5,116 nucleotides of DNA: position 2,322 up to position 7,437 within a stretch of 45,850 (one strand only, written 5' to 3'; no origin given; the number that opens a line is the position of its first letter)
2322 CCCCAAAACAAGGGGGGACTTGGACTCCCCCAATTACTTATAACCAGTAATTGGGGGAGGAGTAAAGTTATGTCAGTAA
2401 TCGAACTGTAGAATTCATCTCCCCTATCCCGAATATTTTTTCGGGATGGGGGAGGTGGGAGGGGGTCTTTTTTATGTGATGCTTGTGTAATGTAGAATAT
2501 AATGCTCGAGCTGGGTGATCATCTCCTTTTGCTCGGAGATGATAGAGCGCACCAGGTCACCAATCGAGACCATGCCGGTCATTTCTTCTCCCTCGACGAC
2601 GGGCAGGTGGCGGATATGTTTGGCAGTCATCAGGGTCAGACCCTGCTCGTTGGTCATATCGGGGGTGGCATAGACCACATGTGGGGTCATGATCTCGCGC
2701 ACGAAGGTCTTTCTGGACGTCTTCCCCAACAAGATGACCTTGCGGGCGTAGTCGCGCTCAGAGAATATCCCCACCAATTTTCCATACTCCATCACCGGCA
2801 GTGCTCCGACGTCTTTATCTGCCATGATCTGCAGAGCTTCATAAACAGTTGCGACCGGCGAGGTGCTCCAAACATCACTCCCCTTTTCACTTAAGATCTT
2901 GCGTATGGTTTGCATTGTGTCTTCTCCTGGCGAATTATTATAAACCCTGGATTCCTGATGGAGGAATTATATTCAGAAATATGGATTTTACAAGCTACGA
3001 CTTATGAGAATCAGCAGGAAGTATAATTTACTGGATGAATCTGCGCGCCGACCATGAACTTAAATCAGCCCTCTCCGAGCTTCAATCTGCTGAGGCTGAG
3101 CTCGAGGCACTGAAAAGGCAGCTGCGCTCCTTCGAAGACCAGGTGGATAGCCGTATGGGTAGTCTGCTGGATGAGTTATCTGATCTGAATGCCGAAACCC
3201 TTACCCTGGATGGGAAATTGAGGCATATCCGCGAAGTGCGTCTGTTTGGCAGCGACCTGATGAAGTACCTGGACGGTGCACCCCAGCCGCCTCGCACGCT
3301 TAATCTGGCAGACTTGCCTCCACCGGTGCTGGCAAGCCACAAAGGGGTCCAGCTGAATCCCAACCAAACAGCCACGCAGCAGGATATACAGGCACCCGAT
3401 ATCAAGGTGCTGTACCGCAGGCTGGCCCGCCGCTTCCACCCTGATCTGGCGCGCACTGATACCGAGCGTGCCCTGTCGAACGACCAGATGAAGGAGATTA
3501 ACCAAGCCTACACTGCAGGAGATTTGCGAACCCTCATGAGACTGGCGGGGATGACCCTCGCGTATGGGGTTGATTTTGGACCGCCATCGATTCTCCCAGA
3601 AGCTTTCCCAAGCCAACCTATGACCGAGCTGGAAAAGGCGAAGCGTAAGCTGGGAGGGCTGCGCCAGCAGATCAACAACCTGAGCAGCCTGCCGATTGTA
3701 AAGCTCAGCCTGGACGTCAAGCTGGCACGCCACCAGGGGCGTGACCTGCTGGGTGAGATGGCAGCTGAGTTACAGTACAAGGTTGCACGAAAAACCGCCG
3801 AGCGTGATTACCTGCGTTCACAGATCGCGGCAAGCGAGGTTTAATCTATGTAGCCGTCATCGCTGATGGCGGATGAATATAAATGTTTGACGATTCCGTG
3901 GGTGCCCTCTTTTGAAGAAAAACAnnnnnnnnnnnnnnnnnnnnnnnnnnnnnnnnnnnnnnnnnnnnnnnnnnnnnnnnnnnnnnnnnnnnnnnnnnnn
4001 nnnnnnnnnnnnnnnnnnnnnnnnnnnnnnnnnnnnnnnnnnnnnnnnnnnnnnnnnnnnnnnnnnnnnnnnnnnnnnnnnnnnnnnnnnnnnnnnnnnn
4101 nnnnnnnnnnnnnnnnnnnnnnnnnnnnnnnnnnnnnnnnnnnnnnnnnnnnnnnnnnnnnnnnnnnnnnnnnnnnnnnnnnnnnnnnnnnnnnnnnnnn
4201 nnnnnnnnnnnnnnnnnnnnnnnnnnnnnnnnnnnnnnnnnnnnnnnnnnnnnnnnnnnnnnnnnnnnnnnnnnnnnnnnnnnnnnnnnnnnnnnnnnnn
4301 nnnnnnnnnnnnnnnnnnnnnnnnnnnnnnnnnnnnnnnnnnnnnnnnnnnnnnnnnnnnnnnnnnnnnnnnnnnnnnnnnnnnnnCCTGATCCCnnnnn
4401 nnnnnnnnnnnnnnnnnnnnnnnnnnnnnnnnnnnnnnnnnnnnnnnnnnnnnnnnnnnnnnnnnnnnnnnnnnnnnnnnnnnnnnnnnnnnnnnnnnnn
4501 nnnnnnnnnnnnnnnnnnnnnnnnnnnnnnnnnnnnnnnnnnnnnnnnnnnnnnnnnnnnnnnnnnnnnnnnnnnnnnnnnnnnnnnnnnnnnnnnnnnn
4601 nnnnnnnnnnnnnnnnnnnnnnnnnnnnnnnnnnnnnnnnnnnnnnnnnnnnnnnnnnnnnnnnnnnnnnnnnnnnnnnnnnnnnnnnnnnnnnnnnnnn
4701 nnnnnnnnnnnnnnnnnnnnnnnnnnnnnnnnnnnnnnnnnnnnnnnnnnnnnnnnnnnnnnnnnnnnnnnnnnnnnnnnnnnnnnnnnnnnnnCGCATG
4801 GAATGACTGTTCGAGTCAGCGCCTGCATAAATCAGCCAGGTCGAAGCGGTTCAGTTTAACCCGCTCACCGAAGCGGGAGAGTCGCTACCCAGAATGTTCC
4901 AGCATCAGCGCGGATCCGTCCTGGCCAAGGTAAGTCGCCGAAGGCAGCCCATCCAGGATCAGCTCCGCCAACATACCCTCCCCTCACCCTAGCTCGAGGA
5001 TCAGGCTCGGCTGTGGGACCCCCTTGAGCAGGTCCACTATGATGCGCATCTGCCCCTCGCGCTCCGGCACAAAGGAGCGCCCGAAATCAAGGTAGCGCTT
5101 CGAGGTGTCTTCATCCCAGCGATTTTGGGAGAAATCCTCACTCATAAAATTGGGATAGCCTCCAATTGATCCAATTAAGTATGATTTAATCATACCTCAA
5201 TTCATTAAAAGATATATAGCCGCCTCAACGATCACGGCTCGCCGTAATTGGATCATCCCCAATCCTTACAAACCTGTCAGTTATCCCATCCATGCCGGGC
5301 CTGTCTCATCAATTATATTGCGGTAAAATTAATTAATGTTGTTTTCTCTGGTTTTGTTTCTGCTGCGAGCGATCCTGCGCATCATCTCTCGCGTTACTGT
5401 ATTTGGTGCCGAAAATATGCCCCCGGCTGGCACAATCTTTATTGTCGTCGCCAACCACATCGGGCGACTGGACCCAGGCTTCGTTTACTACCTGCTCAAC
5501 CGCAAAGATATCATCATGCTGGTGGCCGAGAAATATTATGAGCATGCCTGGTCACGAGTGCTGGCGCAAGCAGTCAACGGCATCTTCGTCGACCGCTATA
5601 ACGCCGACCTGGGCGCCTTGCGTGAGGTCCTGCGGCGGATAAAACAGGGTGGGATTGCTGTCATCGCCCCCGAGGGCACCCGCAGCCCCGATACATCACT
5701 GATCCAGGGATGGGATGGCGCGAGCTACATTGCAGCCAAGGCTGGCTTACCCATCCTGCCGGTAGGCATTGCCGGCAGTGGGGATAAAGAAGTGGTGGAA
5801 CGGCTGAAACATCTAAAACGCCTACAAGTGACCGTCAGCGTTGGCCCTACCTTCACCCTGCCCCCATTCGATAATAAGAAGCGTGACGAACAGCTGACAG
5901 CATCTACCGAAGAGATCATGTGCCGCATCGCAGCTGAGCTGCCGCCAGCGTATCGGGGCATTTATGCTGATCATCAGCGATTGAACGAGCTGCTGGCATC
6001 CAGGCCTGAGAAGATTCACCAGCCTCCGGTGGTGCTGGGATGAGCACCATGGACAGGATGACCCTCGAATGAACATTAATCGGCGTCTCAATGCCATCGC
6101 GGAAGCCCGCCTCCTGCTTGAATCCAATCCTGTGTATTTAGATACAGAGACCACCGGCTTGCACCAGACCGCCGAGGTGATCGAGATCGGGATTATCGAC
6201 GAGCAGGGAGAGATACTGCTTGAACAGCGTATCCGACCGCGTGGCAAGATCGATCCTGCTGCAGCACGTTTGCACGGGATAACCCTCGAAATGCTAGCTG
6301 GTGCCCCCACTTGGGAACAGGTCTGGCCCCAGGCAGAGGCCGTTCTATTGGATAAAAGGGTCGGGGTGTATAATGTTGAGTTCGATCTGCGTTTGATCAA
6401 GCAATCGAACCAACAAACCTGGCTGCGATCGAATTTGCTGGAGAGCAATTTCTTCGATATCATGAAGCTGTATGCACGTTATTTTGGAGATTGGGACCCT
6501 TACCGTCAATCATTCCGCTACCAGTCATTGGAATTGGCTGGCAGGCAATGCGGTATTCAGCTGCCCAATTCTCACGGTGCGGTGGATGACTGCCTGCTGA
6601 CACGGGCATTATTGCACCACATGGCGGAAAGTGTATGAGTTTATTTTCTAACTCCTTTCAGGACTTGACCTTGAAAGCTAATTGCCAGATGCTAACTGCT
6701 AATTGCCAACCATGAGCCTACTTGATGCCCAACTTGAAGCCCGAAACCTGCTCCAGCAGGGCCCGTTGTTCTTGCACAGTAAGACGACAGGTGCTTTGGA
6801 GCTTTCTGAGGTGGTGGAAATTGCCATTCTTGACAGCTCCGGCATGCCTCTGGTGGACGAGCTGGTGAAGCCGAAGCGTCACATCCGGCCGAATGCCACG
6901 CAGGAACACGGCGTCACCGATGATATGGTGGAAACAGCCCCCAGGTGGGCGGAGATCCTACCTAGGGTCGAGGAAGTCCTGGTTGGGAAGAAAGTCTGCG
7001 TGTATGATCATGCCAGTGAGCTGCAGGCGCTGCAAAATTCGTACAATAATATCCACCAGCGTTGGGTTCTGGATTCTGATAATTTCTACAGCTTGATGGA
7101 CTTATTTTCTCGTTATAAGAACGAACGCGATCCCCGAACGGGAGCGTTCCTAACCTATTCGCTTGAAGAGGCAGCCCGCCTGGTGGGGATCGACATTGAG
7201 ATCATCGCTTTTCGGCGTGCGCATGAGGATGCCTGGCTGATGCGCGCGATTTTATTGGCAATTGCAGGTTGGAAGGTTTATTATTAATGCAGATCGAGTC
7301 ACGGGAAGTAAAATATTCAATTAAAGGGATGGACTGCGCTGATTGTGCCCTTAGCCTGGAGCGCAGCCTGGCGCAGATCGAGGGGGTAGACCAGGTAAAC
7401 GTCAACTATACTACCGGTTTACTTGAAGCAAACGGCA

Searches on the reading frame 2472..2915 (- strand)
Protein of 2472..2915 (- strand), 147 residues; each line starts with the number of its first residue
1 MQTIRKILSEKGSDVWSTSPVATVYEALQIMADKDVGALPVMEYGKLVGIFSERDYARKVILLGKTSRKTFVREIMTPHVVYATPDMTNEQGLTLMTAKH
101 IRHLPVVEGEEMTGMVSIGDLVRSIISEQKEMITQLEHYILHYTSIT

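Call 39: search_protein_families(library=pfam, proteins=[window:2472-2915:-], max_evalue=0.0001)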
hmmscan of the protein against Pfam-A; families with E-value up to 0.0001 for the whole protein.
window:2472-2915:- (147 aa): 1 family
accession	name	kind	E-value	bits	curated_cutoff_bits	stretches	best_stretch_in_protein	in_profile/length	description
PF00571.33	CBS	-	3.9e-25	88.4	24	2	72-125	1-55/57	CBS domain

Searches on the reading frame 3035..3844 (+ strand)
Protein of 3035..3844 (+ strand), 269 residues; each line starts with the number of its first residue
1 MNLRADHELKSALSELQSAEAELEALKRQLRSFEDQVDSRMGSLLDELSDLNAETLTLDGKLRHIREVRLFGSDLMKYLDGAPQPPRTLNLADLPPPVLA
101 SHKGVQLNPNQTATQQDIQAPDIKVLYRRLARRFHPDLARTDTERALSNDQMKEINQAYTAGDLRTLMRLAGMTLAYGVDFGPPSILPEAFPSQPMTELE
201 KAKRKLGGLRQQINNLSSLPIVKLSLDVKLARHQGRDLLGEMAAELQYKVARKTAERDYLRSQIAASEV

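Call 39: search_protein_families(library=pfam, proteins=[window:3035-3844:+], max_evalue=0.0001)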
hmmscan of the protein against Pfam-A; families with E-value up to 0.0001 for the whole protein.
window:3035-3844:+ (269 aa): 1 family
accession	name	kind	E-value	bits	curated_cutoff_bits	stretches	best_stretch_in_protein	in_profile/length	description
PF00226.36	DnaJ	-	5.9e-06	26.7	27.8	1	116-160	10-51/63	DnaJ domain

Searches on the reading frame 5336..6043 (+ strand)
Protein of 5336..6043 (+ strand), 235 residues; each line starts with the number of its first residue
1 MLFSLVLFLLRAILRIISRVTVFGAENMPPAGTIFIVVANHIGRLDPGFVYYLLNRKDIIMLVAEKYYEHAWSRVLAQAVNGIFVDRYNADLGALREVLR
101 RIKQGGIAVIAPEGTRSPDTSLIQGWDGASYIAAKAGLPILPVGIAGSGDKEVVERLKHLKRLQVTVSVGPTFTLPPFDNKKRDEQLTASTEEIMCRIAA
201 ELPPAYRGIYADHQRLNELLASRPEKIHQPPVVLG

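Call 39: search_protein_families(library=pfam, proteins=[window:5336-6043:+], max_evalue=0.0001)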
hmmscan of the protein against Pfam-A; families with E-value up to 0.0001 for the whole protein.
window:5336-6043:+ (235 aa): 1 family
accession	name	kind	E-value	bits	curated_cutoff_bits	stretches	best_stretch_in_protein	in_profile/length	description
PF01553.26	Acyltransferase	-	2.9e-19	69.6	23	1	19-145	1-131/132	Acyltransferase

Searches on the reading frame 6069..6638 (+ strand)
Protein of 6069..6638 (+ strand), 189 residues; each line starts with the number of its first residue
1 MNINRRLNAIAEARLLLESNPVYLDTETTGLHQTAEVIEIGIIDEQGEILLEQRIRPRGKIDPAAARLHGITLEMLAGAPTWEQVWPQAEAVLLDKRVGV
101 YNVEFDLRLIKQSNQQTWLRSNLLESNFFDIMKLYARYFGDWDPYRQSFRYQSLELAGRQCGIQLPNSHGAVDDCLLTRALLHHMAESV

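Call 39: search_protein_families(library=pfam, proteins=[window:6069-6638:+], max_evalue=0.0001)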
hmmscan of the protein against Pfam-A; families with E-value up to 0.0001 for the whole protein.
window:6069-6638:+ (189 aa): 1 family
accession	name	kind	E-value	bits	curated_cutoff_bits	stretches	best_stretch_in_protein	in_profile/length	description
PF00929.31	RNase_T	-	2.4e-14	54.6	24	1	22-180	1-162/164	Exonuclease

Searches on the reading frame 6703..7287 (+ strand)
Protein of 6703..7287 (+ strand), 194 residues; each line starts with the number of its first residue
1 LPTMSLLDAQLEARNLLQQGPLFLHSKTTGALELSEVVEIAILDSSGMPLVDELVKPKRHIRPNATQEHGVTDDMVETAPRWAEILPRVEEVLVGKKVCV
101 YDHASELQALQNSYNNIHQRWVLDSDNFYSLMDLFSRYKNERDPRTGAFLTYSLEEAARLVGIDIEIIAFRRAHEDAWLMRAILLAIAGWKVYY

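Call 39: search_protein_families(library=pfam, proteins=[window:6703-7287:+], max_evalue=0.0001)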
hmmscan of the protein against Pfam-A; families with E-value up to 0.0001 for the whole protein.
window:6703-7287:+ (194 aa): 1 family
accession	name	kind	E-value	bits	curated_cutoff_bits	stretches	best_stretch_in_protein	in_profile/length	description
PF00929.31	RNase_T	-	1.7e-05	25.9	24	1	48-103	34-91/164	Exonuclease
